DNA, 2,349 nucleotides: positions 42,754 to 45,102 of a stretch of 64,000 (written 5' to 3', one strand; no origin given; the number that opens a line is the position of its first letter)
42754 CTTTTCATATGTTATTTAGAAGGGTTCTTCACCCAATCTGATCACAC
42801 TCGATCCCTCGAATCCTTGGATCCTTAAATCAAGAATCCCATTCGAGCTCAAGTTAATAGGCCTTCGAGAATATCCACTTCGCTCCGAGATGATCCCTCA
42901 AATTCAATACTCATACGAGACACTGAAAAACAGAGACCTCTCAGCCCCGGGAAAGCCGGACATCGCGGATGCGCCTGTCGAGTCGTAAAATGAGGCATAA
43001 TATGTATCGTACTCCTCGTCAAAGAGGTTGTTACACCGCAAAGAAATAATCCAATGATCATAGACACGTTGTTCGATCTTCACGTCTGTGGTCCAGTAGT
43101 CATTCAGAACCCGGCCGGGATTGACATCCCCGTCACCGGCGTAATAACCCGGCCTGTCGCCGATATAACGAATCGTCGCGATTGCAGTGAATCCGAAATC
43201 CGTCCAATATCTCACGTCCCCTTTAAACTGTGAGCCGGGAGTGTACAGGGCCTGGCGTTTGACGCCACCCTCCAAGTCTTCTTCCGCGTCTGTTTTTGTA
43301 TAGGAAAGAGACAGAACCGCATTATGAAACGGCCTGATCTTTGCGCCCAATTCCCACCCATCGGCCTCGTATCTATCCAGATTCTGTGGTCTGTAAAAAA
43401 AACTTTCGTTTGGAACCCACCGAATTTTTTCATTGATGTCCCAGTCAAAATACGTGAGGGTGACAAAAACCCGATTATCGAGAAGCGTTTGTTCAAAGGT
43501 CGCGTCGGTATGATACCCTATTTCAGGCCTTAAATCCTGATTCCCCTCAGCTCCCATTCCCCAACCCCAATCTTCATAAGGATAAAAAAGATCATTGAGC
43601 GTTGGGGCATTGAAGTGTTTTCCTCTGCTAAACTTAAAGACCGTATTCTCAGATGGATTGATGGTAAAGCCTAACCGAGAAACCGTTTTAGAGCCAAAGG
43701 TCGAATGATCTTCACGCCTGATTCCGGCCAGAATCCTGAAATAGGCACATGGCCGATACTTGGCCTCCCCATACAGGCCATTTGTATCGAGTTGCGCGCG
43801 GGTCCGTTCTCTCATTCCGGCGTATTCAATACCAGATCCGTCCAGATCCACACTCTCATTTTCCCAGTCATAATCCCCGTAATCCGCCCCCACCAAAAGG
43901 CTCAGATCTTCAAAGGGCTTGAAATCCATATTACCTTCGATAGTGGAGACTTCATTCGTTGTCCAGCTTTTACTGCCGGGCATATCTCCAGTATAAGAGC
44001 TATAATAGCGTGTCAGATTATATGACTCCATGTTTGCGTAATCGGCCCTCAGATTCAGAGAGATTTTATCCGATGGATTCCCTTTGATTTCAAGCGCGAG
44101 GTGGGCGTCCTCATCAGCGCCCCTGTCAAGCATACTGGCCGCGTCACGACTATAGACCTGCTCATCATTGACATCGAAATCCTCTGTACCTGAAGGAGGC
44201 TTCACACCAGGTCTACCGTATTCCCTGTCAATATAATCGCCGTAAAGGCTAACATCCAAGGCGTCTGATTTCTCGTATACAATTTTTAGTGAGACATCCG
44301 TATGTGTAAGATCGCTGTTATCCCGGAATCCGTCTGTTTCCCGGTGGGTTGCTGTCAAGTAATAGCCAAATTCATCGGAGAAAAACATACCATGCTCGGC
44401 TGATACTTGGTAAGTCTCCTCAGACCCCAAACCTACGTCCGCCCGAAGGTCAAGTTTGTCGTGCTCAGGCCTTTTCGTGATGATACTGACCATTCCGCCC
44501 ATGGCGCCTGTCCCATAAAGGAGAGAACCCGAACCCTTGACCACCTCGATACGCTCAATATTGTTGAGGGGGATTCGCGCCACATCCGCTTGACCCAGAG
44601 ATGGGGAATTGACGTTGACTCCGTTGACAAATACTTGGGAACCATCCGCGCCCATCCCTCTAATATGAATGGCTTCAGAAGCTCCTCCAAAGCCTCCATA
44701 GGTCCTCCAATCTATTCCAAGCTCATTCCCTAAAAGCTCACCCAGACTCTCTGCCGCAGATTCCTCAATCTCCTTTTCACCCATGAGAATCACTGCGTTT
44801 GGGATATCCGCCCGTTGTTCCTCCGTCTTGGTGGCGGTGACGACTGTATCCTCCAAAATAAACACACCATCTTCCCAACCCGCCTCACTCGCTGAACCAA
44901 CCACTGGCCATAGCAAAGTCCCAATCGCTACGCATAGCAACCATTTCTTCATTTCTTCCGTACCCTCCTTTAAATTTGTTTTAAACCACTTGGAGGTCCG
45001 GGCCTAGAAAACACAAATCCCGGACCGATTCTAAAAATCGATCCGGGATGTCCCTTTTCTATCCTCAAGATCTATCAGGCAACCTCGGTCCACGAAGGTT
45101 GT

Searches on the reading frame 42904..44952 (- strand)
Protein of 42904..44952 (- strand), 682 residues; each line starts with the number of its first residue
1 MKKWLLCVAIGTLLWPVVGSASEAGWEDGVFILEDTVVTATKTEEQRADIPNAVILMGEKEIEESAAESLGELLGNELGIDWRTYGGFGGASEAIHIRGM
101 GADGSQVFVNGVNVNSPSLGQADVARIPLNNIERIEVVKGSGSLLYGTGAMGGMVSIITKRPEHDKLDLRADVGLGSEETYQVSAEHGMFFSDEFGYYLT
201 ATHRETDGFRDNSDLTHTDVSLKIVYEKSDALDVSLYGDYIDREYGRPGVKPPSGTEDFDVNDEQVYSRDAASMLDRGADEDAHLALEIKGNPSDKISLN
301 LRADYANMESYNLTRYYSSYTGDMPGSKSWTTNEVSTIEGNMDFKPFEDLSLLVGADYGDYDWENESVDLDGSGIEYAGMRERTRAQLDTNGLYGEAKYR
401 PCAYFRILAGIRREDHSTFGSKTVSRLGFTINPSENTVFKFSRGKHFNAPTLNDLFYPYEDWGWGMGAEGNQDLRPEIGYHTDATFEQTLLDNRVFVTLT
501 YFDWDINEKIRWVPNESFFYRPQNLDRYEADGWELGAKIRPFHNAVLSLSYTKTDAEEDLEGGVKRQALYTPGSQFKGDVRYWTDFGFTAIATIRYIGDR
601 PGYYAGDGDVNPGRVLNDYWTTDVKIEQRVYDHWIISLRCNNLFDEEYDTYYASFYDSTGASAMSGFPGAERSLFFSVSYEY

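Call 84: search_protein_families(library=pfam, proteins=[window:42904-44952:-], max_evalue=0.00001)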
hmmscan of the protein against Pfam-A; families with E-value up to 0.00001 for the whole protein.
window:42904-44952:- (682 aa): 2 families
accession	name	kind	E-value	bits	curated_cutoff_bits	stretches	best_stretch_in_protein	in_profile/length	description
PF00593.30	TonB_dep_Rec_b-barrel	-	7.7e-30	105.6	27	1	226-643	19-436/436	TonB dependent receptor-like, beta-barrel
PF07715.20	Plug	-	1.7e-23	83.6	23.9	1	48-153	3-106/107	TonB-dependent Receptor Plug Domain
